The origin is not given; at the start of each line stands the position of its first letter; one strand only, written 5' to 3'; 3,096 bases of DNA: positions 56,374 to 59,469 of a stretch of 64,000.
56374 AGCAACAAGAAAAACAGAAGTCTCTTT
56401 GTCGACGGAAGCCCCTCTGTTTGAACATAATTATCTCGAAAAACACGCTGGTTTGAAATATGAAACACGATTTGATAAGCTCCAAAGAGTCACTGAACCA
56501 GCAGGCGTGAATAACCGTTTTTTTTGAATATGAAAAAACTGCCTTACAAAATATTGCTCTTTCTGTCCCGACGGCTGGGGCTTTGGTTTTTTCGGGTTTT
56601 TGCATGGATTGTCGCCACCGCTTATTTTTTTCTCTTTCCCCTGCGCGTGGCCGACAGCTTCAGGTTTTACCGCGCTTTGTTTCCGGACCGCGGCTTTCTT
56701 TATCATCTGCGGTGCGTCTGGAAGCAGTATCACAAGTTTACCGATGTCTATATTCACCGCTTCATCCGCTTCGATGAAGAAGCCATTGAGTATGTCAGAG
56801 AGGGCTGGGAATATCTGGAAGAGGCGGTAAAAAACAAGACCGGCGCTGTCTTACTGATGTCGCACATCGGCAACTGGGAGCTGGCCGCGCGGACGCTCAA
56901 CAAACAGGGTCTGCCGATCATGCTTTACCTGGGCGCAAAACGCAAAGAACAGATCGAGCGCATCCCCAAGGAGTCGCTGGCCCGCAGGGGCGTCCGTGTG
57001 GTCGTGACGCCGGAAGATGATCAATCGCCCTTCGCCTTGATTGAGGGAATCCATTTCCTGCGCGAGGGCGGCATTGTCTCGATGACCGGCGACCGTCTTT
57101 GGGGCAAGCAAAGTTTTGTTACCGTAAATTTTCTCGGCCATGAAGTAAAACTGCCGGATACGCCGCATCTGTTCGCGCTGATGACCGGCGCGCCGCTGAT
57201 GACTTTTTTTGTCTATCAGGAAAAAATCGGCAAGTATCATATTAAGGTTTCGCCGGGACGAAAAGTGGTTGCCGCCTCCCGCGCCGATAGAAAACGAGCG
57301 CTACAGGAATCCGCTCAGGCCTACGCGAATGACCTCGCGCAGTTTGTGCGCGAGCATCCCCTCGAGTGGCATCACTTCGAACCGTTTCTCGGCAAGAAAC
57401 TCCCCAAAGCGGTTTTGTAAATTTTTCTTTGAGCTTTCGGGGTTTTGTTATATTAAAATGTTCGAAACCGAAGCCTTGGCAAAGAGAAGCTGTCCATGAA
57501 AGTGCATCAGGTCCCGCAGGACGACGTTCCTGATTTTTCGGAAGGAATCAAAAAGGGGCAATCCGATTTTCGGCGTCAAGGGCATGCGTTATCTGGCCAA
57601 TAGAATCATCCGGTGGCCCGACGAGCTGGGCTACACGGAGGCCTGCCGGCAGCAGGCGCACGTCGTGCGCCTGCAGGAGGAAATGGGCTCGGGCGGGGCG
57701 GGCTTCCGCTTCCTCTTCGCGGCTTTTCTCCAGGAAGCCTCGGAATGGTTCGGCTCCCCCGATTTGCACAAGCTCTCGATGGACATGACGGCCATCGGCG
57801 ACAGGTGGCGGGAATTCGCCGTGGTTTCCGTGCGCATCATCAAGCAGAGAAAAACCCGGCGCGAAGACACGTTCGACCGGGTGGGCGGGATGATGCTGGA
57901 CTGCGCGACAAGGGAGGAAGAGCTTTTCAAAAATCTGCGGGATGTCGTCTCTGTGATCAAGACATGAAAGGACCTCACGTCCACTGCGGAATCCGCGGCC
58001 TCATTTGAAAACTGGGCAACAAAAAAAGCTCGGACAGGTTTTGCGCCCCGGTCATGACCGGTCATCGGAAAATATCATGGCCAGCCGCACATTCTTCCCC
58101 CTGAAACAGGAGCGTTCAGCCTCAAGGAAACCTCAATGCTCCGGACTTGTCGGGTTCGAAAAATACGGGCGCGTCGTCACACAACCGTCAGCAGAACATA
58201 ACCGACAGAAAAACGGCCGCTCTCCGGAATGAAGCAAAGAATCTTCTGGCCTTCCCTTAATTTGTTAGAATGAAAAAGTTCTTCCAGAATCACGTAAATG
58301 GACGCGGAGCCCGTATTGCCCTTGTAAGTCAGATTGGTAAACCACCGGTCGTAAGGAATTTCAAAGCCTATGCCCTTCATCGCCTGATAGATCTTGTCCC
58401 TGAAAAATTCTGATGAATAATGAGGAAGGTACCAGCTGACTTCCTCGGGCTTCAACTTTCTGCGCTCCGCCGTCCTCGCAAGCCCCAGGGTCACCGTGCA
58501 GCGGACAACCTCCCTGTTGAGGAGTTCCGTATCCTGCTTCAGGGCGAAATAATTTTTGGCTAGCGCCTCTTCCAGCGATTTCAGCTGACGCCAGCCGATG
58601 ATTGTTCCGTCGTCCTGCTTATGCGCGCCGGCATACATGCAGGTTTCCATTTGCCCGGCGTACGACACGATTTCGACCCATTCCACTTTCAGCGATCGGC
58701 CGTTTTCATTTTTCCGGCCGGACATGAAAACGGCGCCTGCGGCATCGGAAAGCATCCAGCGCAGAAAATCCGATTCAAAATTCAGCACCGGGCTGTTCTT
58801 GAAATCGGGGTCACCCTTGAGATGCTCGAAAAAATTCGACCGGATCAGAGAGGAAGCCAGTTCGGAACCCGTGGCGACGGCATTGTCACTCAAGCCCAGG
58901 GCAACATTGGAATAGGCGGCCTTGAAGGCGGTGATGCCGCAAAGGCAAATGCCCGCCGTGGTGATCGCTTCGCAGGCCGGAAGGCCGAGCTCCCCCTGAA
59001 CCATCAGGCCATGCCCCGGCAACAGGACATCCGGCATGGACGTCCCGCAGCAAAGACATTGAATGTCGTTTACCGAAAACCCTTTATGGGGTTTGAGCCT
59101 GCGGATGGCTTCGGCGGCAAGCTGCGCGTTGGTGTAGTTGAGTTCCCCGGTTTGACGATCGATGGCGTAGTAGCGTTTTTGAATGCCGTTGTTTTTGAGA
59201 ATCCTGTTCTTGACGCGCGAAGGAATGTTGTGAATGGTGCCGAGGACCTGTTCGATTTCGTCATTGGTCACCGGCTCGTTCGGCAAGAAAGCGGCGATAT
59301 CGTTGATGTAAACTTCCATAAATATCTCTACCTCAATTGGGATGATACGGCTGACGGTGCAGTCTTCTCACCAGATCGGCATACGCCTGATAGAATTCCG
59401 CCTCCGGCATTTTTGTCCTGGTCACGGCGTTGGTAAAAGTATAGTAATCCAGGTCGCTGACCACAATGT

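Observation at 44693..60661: Aryl-polyene/flexirubin-like lipid cluster with non-canonical additions (two B12-radical SAM enzymes, FakA-N/DegV fusion, extra KAS III)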

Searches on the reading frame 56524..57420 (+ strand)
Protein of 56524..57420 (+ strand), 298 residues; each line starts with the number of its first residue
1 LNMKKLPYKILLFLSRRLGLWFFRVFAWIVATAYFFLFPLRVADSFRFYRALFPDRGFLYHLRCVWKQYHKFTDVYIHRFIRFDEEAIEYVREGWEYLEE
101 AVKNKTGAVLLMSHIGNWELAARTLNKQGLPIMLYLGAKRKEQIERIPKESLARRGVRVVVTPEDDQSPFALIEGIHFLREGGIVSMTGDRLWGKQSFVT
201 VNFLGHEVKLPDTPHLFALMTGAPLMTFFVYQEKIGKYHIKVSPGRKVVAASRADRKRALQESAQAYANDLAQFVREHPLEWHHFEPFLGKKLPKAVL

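Call 3: search_protein_families(library=pfam, proteins=[window:56524-57420:+])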
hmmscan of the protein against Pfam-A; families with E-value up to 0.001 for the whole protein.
window:56524-57420:+ (298 aa): 1 family
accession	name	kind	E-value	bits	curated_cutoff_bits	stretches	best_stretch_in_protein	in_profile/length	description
PF03279.18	Lip_A_acyltrans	-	7.2e-21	75.1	22.3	1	92-286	107-290/295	Bacterial lipid A biosynthesis acyltransferase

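Call 11: search_protein_families(library=ncbifam, proteins=[window:56524-57420:+], max_evalue=0.00001)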
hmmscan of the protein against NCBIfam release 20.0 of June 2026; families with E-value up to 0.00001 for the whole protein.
window:56524-57420:+ (298 aa): 7 families
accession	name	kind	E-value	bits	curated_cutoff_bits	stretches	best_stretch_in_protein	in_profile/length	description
NF005919.0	PRK07920.1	equivalog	5.2e-22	78.3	209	1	88-290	101-294/311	phosphatidylinositol mannoside acyltransferase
NF006270.0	PRK08419.1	equivalog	6.3e-12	45.4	248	1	92-285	99-284/298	lipid A biosynthesis lauroyl acyltransferase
NF004190.0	PRK05645.1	equivalog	1.5e-09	37.4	377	1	81-281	85-276/295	lysophospholipid acyltransferase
NF005120.0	PRK06553.1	equivalog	9.8e-09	34.9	273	1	79-283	102-300/308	lipid A biosynthesis lauroyl acyltransferase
TIGR02207.1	lipid_A_htrB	subfamily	1.3e-07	31.3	297.8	1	93-250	107-258/303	LpxL/LpxP family Kdo(2)-lipid IV(A) lauroyl/palmitoleoyl acyltransferase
NF006487.0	PRK08905.1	equivalog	4.8e-07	29.1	281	1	89-228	85-218/290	lysophospholipid acyltransferase family protein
NF004569.0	PRK05906.1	equivalog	6e-06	25.3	439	0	101-275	135-294/454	lipid A biosynthesis lauroyl acyltransferase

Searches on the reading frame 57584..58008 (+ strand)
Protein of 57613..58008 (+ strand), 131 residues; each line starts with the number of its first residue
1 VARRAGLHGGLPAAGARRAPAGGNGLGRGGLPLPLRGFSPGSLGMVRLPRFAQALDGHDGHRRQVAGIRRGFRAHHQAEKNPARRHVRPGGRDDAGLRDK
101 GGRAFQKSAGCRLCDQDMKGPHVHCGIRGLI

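Call 3: search_protein_families(library=pfam, proteins=[window:57584-57967:+])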
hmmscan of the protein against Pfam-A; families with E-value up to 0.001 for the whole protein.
window:57584-57967:+ (127 aa): 1 family
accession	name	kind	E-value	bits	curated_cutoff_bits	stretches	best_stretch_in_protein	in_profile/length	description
PF16169.10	DUF4872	-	6.5e-32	111.1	28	1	1-118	60-173/173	Domain of unknown function (DUF4872)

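Call 4: search_protein_families(library=pfam, proteins=[window:57613-58008:+])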
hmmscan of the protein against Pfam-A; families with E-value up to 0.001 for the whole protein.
window:57613-58008:+ (131 aa): 0 families

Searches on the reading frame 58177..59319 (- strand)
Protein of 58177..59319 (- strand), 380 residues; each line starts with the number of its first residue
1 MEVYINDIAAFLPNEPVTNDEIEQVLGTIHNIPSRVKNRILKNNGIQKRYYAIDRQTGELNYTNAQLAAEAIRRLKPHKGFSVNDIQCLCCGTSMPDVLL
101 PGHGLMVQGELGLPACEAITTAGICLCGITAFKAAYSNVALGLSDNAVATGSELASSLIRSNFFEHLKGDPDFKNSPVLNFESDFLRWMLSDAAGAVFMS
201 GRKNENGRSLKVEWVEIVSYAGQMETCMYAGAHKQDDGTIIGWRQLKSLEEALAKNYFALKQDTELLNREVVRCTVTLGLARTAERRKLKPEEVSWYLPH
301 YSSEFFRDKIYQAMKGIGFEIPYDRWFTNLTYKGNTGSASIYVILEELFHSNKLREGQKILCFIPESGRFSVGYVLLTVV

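Call 4: search_protein_families(library=pfam, proteins=[window:58177-59319:-])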
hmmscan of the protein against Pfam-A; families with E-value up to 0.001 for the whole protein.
window:58177-59319:- (380 aa): 1 family
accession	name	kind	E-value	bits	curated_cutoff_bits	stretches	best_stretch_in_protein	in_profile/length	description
PF08541.16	ACP_syn_III_C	-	3.7e-10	40.3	26.6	1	285-362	2-74/90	3-Oxoacyl-[acyl-carrier-protein (ACP)] synthase III C terminal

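Call 11: search_protein_families(library=ncbifam, proteins=[window:58177-59319:-], max_evalue=0.00001)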
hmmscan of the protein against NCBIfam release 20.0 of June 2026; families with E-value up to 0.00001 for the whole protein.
window:58177-59319:- (380 aa): 7 families
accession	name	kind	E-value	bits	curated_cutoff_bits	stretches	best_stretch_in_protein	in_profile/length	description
NF005293.2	PRK06816.1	subfamily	2.9e-160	533.4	450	1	3-380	1-378/378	StlD/DarB family beta-ketosynthase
NF053539.1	resorcinol_DarB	exception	2e-131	438.6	550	1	2-380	2-377/377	dialkylresorcinol biosynthesis protein DarB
NF006829.0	PRK09352.1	subfamily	2.4e-23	82.7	249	2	3-159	5-148/322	beta-ketoacyl-ACP synthase 3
TIGR00747.1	fabH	subfamily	1.1e-18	67.4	292.1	2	1-159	1-146/322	beta-ketoacyl-ACP synthase III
NF005541.0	PRK07204.1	equivalog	6e-16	58.7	402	1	3-157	5-147/329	beta-ketoacyl-ACP synthase III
NF004623.0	PRK05963.1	equivalog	8.3e-13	48.3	437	1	11-135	14-125/328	beta-ketoacyl-ACP synthase III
NF006720.0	PRK09258.1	equivalog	9.4e-13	48.2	285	1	2-363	5-323/338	3-oxoacyl-ACP synthase III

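Call 40: find_related_loci(query=window:58177-59319:-, collection=genome_contigs, flank=8000)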
Query window:58177-59319:- (380 aa) in genome_contigs; peptide patterns used: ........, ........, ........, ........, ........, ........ (x = any residue, [..] = any of these).
64 stretches matched a pattern; 39 encode a relative of the query (tblastn E <= 1e-3); 39 distinct loci.
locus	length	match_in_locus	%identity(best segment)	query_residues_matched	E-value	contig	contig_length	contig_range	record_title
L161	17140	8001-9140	83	1-380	0e+0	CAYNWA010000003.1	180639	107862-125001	MAG TPA_asm: uncultured Smithella sp. isolate binchicken_co405_44 genome assembly, contig: NODE_80_length_180639_cov_34.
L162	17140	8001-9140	82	1-380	0e+0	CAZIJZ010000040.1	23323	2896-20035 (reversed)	MAG TPA_asm: uncultured Smithella sp. isolate SRP294416_co1_273 genome assembly, contig: NODE_4140_length_23323_cov_68.8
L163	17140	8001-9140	81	1-380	0e+0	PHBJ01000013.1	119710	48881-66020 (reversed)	MAG: Deltaproteobacteria bacterium HGW-Deltaproteobacteria-13 08E140C01_z5_2013_Ig3399_v2_scaffold_393, whole genome sho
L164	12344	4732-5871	79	1-380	0e+0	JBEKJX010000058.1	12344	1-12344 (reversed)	MAG: Smithella sp. isolate SPRUCE 333 SPRUCE_333_58, whole genome shotgun sequence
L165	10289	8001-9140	79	1-380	0e+0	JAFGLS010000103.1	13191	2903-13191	MAG: Syntrophaceae bacterium isolate Zod_Metabat.41 k87_5664345, whole genome shotgun sequence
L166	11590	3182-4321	77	1-380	0e+0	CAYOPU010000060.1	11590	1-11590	MAG TPA_asm: uncultured Smithella sp. isolate binchicken_co79_433 genome assembly, contig: NODE_7584_length_11590_cov_11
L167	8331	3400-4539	78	1-380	0e+0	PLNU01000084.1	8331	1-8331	MAG: Syntrophaceae bacterium isolate fen_1160 73.20120800_E1X.10_contig_7689, whole genome shotgun sequence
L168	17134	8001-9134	76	3-380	0e+0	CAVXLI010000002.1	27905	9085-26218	MAG: uncultured delta proteobacterium isolate MFD00709.bin.2.75 genome assembly, contig: contig_106717, whole genome sho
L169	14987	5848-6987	75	1-380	0e+0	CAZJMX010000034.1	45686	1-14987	MAG TPA_asm: uncultured Smithella sp. isolate SRP302447_co2_430 genome assembly, contig: NODE_2295_length_45686_cov_16.7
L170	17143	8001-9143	75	1-380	0e+0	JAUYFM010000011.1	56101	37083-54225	MAG: Smithellaceae bacterium isolate C21_metabat.bin.13 C21_k141_62882, whole genome shotgun sequence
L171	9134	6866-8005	74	1-380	0e+0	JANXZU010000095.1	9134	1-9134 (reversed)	MAG: Syntrophaceae bacterium isolate GL140_4_metabat_43 GL140_4_k141_74441, whole genome shotgun sequence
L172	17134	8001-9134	76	3-380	0e+0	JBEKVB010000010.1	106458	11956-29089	MAG: Smithellaceae bacterium isolate SPRUCE 595 SPRUCE_595_10, whole genome shotgun sequence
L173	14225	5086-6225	76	1-380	0e+0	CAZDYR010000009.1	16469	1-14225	MAG TPA_asm: uncultured Smithella sp. isolate binchicken_co269_128 genome assembly, contig: NODE_3274_length_16469_cov_6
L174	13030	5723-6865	75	1-380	0e+0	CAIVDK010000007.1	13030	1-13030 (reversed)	MAG: uncultured delta proteobacterium isolate Loclat_bin-13126 genome assembly, contig: bin-13126:007/473, whole genome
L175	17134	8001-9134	75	3-380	0e+0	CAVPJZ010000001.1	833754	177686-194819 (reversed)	MAG: uncultured delta proteobacterium isolate MFD10007.bin.2.133 genome assembly, contig: contig_11018, whole genome sho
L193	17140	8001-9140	56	1-380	1e-144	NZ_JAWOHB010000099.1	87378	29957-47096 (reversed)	MAG: Desulfosarcina sp. isolate CWP4-1.bin.65 k191_4698841, whole genome shotgun sequence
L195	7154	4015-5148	51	2-379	2e-133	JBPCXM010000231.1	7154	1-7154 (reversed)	MAG: Pseudomonadales bacterium isolate MAG_seacave_111 S1Ck127_3256319, whole genome shotgun sequence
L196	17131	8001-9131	52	3-379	7e-131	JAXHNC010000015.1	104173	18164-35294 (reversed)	MAG: Halofilum sp. (in: g-proteobacteria) isolate Salar_de_Ascotan_soil_MAG_ASO75 contig_12733_polypolish, whole genome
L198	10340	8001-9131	47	3-380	2e-120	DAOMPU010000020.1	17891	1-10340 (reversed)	MAG TPA_asm: Terricaulis sp. isolate AMR_MDS_5852 NODE_1387_length_17891_cov_5.150314, whole genome shotgun sequence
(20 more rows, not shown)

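Call 43: search_protein_families(library=ncbifam, proteins=[L198:6856-7992:+, L195:2938-3936:+, L196:6454-7989:+, L193:10721-10993:+, L193:10990-12171:+, L193:12159-13238:+, L193:14024-15382:+, L193:6679-8001:+], max_evalue=0.000001)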
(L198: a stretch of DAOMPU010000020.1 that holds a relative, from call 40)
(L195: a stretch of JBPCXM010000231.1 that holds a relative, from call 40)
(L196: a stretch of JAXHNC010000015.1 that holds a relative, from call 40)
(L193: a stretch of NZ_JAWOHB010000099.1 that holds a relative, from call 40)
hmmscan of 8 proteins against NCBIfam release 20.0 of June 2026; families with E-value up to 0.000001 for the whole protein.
L198:6856-7992:+ (378 aa): 0 families

L195:2938-3936:+ (332 aa): 0 families

L196:6454-7989:+ (511 aa): 0 families

L193:10721-10993:+ (90 aa): 4 families
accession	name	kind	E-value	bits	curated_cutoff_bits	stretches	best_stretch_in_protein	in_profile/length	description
NF006617.0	PRK09184.1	subfamily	6.7e-17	61.3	70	1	3-81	14-93/96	phosphopantetheine-binding protein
NF058660.1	cispen_ACP_AmcB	equivalog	7.5e-11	42.1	80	1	3-80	2-77/80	cispentacin biosynthesis acyl carrier protein AmcB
NF005480.0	PRK07081.1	equivalog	4.1e-08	33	72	1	5-79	3-74/83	acyl carrier protein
TIGR00517.1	acyl_carrier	equivalog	3.8e-07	29.9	70.45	1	3-80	4-75/77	acyl carrier protein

L193:10990-12171:+ (393 aa): 19 families
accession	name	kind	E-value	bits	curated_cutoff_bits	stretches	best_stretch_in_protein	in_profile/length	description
NF006618.0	PRK09185.1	subfamily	1e-76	258.5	407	1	1-389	2-393/394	beta-ketoacyl-ACP synthase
TIGR03150.1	fabF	equivalog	1.3e-63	215.1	493.75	1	4-386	3-406/407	beta-ketoacyl-ACP synthase II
NF005589.0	PRK07314.1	subfamily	8.5e-60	202.6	387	1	4-387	6-410/413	beta-ketoacyl-ACP synthase II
NF058662.1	cispenta_AmcF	equivalog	1.2e-56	192.3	325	1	4-386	2-367/369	cispentacin biosynthesis acyltransferase subunit AmcF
NF004618.0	PRK05952.1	equivalog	1.6e-55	188.6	455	1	4-388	4-382/384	beta-ketoacyl-ACP synthase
NF004970.0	PRK06333.1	subfamily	7.6e-54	183.2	525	1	68-386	81-419/424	beta-ketoacyl-ACP synthase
NF006587.0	PRK09116.1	equivalog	1.7e-49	168.7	470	1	3-386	3-404/408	beta-ketoacyl-ACP synthase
NF006274.0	PRK08439.1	equivalog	6.4e-42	143.8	621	1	1-386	1-403/406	beta-ketoacyl-ACP synthase II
NF005490.0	PRK07103.1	equivalog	8.5e-40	137.1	445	1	1-387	3-411/414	polyketide beta-ketoacyl:acyl carrier protein synthase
NF005076.0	PRK06501.1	equivalog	2.4e-39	135.5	629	1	136-388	158-422/425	beta-ketoacyl-ACP synthase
NF006434.0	PRK08722.1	equivalog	7e-36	124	759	1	74-386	79-411/414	beta-ketoacyl-ACP synthase II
NF005916.1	PRK07910.1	equivalog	8.6e-35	120.4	560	1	88-388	101-417/418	KasA/KasB family beta-ketoacyl-ACP synthase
NF005935.0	PRK07967.1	equivalog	1.8e-27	96.2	630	1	69-386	71-401/406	beta-ketoacyl-ACP synthase I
NF045894.1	PKS_plus_SDR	equivalog_domain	8.5e-18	63.4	1740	1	71-355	92-384/1515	type I polyketide synthase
NF041183.1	Pks2_ls1_myc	equivalog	3.9e-16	57.2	2400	1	71-348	92-373/2086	sulfolipid-1 biosynthesis phthioceranic/hydroxyphthioceranic acid synthase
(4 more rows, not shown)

L193:12159-13238:+ (359 aa): 7 families
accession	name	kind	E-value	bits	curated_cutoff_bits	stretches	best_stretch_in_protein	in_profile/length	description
TIGR03150.1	fabF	equivalog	8.8e-20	70.7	493.75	1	5-198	2-196/407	beta-ketoacyl-ACP synthase II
NF005589.0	PRK07314.1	subfamily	1.5e-16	60.2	387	1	4-201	4-202/413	beta-ketoacyl-ACP synthase II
NF004970.0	PRK06333.1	subfamily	2.6e-11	43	525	1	4-192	4-202/424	beta-ketoacyl-ACP synthase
NF005490.0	PRK07103.1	equivalog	7.9e-10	38.3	445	1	4-201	4-208/414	polyketide beta-ketoacyl:acyl carrier protein synthase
NF006274.0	PRK08439.1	equivalog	8.4e-09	34.7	621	1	4-187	2-186/406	beta-ketoacyl-ACP synthase II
NF006618.0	PRK09185.1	subfamily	7.4e-08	31.8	407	1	4-236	3-234/394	beta-ketoacyl-ACP synthase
NF005084.0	PRK06519.1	equivalog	1.1e-07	31.3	320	0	5-116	7-115/397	beta-ketoacyl-ACP synthase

L193:14024-15382:+ (452 aa): 3 families
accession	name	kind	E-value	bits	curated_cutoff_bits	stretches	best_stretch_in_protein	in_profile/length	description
NF038293.1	permease_SagH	equivalog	1.5e-16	60.2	450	1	261-415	195-343/370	SagH family ABC transporter permease subunit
NF033858.1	ABC2_perm_RbbA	equivalog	5.5e-09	34.5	1050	1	242-437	711-902/909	ribosome-associated ATPase/putative transporter RbbA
TIGR00025.1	Mtu_efflux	paralog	4.8e-07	29.5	146.9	1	247-436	43-231/238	ABC transporter efflux protein, DrrB family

L193:6679-8001:+ (440 aa): 13 families
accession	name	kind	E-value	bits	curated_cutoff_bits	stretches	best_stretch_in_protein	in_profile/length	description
TIGR04367.1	HpnR_B12_rSAM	equivalog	2.3e-40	138.6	650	1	26-416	15-404/490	hopanoid C-3 methylase HpnR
TIGR02026.1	BchE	equivalog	3e-28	98.9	481.35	1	67-408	62-410/497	magnesium-protoporphyrin IX monomethyl ester anaerobic oxidative cyclase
TIGR04014.1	B12_SAM_MJ_0865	equivalog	4.2e-18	65.4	360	1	94-412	66-385/434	methyl-coenzyme M reductase glutamine C-methyltransferase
TIGR04013.1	B12_SAM_MJ_1487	hypoth_equivalog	3.1e-15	55.9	251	1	70-387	45-359/382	TIGR04013 family B12-binding domain/radical SAM domain-containing protein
NF040542.1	rSAM_RCCLKC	equivalog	1.1e-12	47.9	450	1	85-366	66-353/423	arsinothricin biosynthesis radical SAM protein ArsL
NF040546.1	rSAM_CUAEP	equivalog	3.1e-12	45.9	500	1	96-366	77-344/468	CUAEP/CCAEP-tail radical SAM (seleno)protein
TIGR04072.2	rSAM_ladder_B12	equivalog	1e-11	44.1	360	1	83-331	85-316/443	lipid biosynthesis B12-binding/radical SAM protein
TIGR03975.1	rSAM_ocin_1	subfamily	1.5e-11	43.5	281.85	1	68-350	128-417/606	RiPP maturation radical SAM C-methyltransferase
NF050148.1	rSAM_ApyD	equivalog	2.4e-09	36.2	750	1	67-394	73-402/645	RiPP biosynthesis radical SAM protein ApyD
TIGR04385.1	B12_rSAM_cofa1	equivalog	5.2e-09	35.8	450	1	31-345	18-345/438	B12 lower ligand biosynthesis radical SAM protein BzaD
TIGR04479.1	bcpD_PhpK_rSAM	subfamily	6e-09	34.8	600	1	199-344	244-389/504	PhpK family radical SAM P-methyltransferase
TIGR03471.1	HpnJ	equivalog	7.6e-09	34.9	577.6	1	201-388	202-390/472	hopanoid biosynthesis associated radical SAM protein HpnJ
NF033712.0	B12_rSAM_KedN5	subfamily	5.7e-08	31.4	700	1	68-268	62-268/624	KedN5 family methylcobalamin-dependent radical SAM C-methyltransferase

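Call 46: find_homologous_proteins(query=L195:3016-3936:+, max_evalue=1e-20)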
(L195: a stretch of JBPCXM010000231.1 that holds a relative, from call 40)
Query L195:3016-3936:+ (306 aa): 5557 proteins with E <= 1e-20 among 8000 candidates; the best 120 are listed.
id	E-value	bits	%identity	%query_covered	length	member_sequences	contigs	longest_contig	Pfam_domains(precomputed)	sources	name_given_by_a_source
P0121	5.0e-172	589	86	100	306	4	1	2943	-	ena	-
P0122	1.6e-170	584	84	100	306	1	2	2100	-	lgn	-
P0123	1.0e-169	581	84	100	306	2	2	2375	-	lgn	-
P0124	9.5e-167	572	82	100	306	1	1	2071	-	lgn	-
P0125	2.2e-141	488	70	100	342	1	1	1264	-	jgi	jgi:hypothetical protein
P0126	3.7e-141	488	69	100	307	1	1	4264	-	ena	-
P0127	2.4e-138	478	69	100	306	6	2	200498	-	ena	-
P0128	1.5e-137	476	68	100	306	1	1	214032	-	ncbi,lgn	-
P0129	4.3e-137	474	68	99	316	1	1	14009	-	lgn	-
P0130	9.6e-137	473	68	100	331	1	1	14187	-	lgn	-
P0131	1.1e-136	473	69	100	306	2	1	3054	-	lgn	-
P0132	2.5e-136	472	68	100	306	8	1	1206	-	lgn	-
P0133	2.9e-136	471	67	100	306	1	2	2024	-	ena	-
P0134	2.7e-135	468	67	100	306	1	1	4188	-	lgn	-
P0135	5.3e-135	467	68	100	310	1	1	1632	-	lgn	-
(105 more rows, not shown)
